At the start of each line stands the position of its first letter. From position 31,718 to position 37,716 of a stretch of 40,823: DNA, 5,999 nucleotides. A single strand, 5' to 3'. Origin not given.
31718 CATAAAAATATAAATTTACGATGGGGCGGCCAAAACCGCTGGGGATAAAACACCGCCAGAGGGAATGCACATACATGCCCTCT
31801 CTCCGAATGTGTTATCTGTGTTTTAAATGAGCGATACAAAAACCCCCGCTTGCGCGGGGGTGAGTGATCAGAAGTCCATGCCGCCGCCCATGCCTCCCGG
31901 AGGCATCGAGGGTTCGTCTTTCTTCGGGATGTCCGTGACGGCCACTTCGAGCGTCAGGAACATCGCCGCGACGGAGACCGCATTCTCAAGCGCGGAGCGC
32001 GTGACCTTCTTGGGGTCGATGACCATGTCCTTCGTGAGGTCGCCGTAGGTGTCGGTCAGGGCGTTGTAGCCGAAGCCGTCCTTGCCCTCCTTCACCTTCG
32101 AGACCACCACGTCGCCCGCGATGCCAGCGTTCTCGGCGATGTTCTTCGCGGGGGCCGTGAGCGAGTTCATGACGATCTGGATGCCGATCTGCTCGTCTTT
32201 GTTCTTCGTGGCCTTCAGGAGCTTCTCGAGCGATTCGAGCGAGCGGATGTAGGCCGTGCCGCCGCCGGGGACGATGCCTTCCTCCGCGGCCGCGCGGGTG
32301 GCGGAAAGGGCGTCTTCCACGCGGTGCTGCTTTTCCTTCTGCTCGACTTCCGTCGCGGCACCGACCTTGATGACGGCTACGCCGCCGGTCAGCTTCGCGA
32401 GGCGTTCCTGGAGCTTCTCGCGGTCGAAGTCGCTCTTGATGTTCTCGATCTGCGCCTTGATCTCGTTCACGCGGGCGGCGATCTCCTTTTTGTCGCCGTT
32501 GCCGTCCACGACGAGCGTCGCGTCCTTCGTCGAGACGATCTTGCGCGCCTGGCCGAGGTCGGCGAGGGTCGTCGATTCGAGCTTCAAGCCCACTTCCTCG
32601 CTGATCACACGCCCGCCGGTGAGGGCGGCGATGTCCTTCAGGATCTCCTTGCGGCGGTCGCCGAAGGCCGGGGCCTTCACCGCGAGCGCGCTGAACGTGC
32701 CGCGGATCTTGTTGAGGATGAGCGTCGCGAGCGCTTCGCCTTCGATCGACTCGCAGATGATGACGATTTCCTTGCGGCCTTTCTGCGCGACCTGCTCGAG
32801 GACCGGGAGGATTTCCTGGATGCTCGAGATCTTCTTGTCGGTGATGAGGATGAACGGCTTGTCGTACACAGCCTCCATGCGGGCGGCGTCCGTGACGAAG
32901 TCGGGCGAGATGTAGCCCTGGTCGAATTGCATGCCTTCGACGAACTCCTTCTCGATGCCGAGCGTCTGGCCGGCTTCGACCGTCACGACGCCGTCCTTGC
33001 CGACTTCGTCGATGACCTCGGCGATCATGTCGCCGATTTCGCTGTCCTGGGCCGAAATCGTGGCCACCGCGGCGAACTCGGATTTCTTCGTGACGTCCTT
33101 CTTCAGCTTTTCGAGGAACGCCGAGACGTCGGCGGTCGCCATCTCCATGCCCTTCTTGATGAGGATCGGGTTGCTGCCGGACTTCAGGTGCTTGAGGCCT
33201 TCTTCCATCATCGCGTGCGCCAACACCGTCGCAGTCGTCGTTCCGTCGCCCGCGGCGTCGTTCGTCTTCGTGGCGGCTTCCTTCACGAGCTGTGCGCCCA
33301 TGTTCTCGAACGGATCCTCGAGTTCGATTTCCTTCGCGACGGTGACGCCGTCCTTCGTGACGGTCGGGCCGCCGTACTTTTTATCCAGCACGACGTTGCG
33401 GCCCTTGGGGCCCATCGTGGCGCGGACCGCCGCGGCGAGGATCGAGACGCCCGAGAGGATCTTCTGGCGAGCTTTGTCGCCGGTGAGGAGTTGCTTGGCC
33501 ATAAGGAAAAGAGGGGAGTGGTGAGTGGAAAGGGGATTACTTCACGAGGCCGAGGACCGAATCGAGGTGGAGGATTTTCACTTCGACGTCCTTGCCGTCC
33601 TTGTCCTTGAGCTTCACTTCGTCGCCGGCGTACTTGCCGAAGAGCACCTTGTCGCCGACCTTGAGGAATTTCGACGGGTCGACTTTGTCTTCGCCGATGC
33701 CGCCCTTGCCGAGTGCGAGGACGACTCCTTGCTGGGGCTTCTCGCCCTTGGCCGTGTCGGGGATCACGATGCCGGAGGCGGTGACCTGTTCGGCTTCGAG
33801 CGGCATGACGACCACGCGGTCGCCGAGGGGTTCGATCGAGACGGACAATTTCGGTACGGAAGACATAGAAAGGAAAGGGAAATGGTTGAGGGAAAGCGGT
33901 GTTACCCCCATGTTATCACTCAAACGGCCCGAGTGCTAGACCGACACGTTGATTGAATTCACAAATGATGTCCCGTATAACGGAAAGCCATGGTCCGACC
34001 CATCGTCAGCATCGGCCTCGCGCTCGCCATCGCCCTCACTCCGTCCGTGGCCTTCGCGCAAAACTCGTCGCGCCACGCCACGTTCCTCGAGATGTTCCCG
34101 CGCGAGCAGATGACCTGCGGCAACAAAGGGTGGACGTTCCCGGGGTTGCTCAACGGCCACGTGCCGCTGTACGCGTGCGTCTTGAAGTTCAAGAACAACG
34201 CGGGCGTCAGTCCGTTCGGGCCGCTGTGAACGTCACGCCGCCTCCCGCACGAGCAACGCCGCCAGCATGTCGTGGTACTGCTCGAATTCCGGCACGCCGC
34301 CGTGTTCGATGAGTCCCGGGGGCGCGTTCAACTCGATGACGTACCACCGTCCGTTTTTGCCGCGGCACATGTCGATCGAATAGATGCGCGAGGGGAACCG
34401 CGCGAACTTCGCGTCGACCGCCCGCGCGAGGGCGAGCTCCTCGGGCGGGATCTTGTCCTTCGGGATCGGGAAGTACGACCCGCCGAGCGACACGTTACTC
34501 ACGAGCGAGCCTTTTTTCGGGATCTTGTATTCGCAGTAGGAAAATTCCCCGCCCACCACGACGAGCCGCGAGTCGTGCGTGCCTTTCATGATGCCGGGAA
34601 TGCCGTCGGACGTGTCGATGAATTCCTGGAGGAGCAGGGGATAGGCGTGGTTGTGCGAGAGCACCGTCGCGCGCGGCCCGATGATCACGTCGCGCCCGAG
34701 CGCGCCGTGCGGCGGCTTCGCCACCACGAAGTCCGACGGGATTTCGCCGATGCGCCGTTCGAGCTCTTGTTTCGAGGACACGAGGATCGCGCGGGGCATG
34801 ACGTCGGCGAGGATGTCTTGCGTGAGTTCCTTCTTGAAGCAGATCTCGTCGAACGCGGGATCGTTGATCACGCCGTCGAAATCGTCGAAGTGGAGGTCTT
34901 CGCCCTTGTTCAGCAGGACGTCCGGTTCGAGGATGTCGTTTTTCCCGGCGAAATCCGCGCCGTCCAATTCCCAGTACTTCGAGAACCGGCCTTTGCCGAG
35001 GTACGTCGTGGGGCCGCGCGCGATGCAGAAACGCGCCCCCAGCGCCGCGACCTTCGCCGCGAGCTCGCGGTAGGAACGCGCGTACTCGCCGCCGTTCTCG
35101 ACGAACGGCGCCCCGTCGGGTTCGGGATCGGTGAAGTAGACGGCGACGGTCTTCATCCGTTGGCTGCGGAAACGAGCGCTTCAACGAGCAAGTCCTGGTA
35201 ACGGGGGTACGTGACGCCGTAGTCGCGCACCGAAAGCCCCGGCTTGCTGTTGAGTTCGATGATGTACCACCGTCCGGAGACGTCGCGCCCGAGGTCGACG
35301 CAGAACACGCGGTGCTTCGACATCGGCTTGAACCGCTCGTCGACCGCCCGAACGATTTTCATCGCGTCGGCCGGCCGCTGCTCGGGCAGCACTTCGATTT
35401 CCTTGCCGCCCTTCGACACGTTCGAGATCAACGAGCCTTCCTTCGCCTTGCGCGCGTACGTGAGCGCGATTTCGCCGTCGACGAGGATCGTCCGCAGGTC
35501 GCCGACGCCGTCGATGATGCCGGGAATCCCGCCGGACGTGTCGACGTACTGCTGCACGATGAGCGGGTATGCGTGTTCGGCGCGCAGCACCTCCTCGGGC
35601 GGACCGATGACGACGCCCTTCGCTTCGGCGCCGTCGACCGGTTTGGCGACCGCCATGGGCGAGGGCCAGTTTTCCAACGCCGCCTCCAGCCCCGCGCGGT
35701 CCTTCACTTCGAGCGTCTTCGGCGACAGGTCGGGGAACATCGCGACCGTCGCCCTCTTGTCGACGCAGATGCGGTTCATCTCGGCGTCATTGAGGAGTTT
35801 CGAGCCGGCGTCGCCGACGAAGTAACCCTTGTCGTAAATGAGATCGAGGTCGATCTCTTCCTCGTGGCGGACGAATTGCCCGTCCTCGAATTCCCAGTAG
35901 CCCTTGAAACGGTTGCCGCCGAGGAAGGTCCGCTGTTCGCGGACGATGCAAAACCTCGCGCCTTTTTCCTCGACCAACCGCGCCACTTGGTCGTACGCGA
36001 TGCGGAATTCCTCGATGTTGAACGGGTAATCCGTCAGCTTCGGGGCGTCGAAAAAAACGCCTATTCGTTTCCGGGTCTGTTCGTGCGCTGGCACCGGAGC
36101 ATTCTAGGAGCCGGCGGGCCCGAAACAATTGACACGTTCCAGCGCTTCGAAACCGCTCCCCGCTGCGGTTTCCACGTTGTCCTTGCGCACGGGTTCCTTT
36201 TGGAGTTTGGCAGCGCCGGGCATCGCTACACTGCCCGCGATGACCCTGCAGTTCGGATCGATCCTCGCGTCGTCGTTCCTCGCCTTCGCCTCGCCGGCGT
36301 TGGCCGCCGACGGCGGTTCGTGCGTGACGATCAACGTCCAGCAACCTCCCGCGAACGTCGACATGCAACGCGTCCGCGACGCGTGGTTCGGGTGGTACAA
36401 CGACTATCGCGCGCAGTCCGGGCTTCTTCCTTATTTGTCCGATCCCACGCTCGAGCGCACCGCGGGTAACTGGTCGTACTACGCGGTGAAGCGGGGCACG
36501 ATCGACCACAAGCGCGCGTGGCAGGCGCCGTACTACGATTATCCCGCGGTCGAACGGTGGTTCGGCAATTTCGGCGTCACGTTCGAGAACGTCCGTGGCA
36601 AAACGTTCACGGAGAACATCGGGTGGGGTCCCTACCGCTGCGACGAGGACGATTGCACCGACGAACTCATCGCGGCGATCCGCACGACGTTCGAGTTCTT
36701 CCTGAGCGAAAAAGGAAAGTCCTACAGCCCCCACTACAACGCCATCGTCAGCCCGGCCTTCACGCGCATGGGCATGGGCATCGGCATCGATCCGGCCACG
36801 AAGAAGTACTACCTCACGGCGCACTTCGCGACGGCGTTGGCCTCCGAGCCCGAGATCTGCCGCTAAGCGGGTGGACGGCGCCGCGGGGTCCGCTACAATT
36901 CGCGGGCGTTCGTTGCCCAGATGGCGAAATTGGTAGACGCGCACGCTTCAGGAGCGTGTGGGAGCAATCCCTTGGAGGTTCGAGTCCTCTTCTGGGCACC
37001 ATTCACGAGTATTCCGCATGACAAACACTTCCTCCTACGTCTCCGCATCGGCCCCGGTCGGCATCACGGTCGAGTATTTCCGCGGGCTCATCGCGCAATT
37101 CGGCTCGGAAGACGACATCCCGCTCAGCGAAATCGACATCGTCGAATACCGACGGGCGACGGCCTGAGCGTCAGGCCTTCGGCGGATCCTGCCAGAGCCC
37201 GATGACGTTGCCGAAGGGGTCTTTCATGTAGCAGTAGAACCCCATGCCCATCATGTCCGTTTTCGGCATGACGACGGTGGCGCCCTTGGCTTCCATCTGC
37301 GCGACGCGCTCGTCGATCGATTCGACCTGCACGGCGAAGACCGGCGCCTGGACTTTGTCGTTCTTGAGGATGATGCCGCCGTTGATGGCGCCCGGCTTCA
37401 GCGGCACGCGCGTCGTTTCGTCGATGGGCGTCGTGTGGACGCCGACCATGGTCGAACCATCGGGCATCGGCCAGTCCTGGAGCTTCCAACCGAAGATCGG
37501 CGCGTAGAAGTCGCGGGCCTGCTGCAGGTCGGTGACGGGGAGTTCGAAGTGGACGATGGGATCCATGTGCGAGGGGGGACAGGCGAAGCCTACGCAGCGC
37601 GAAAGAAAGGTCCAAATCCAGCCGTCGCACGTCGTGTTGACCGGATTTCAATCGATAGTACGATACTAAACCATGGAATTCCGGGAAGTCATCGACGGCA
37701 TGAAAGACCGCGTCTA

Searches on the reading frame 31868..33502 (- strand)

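Call 32: search_protein_families(library=pfam, proteins=[window:31868-33502:-], max_evalue=0.001)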
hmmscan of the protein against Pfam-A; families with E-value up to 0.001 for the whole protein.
window:31868-33502:- (544 aa): 1 family
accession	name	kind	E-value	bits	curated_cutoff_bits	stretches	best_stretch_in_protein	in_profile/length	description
PF00118.29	Cpn60_TCP1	-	1e-71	242.6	34.3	1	22-520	1-484/490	TCP-1/cpn60 chaperonin family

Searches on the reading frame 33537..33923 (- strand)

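Call 32: search_protein_families(library=pfam, proteins=[window:33537-33923:-], max_evalue=0.001)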
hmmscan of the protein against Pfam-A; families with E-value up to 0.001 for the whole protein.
window:33537-33923:- (128 aa): 1 family
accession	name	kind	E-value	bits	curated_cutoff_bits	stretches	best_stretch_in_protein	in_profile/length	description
PF00166.26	Cpn10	-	2.1e-22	79.4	21.1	1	30-109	2-80/93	Chaperonin 10 Kd subunit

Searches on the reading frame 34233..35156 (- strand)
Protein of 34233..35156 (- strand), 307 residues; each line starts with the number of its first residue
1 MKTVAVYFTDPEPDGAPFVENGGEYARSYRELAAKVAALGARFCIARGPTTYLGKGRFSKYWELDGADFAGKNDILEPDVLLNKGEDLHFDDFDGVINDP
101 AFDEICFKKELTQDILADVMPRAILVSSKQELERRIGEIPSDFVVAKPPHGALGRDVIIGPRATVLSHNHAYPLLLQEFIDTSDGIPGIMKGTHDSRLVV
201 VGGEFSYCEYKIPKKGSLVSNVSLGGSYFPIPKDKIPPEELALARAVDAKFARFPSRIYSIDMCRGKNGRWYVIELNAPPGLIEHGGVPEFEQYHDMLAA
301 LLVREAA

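Call 32: search_protein_families(library=pfam, proteins=[window:34233-35156:-], max_evalue=0.001)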
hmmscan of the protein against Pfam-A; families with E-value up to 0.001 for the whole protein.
window:34233-35156:- (307 aa): 4 families
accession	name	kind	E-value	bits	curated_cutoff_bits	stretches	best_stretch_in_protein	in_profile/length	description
PF08443.16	RimK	-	1.2e-06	28.7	21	1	121-282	19-169/188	RimK-like ATP-grasp domain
PF14243.11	R2K_3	-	0.00021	21.9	26.3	1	242-278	112-150/169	ATP-grasp domain, R2K clade family 3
PF02955.21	GSH-S_ATP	-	0.00022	21.1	23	1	116-250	8-138/175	Prokaryotic glutathione synthetase, ATP-grasp domain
PF14398.11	ATPgrasp_YheCD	-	0.00037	20.3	26.8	0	241-282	190-229/255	YheC/D like ATP-grasp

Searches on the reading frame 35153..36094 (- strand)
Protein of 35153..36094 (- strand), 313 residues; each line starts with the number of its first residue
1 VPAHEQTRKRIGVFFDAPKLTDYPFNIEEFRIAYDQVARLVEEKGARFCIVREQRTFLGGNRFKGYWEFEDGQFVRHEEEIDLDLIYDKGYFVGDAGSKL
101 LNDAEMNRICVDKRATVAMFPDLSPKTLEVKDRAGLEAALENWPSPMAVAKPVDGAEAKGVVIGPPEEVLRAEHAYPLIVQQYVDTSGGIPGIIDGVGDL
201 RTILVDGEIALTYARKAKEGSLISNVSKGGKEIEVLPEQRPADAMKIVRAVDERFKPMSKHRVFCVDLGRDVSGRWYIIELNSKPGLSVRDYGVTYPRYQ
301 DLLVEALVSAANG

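Call 32: search_protein_families(library=pfam, proteins=[window:35153-36094:-], max_evalue=0.001)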
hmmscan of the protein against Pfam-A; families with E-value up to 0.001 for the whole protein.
window:35153-36094:- (313 aa): 4 families
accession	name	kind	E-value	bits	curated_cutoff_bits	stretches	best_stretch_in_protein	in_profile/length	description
PF14398.11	ATPgrasp_YheCD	-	1.4e-08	34.8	26.8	1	209-289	140-231/255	YheC/D like ATP-grasp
PF08443.16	RimK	-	1.7e-08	34.7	21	1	149-289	44-171/188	RimK-like ATP-grasp domain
PF02955.21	GSH-S_ATP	-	1.4e-05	25.1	23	1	117-234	5-121/175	Prokaryotic glutathione synthetase, ATP-grasp domain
PF14243.11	R2K_3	-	0.00016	22.4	26.3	1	132-282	34-149/169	ATP-grasp domain, R2K clade family 3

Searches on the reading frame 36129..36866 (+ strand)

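Call 73: search_protein_families(library=pfam, proteins=[window:36129-36866:+], max_evalue=0.001)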
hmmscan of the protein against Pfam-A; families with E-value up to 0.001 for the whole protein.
window:36129-36866:+ (245 aa): 1 family
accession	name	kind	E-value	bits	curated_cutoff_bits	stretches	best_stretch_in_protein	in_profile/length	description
PF00188.32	CAP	-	2.9e-09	38.2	21.1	1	90-233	4-117/117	Cysteine-rich secretory protein family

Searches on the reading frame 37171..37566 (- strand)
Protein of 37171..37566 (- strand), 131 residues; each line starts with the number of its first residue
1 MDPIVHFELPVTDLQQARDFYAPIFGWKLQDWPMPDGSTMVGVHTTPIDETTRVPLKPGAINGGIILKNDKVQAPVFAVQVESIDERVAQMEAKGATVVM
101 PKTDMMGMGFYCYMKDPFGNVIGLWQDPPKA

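Call 73: search_protein_families(library=pfam, proteins=[window:37171-37566:-], max_evalue=0.001)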
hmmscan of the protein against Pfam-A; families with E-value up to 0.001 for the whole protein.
window:37171-37566:- (131 aa): 4 families
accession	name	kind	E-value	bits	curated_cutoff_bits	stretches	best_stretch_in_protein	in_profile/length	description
PF00903.31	Glyoxalase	-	5.6e-13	49.8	20.6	1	4-122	2-119/121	Glyoxalase/Bleomycin resistance protein/Dioxygenase superfamily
PF22677.2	Ble-like_N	-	1.1e-08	35.1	24.5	1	4-42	2-37/41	Bleomycin resistance protein-like N-terminal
PF18029.7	Glyoxalase_6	-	4e-07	31.1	23.6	1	11-122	6-103/106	Glyoxalase-like domain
PF13669.12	Glyoxalase_4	-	0.00033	21.3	27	1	6-100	2-95/109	Glyoxalase/Bleomycin resistance protein/Dioxygenase superfamily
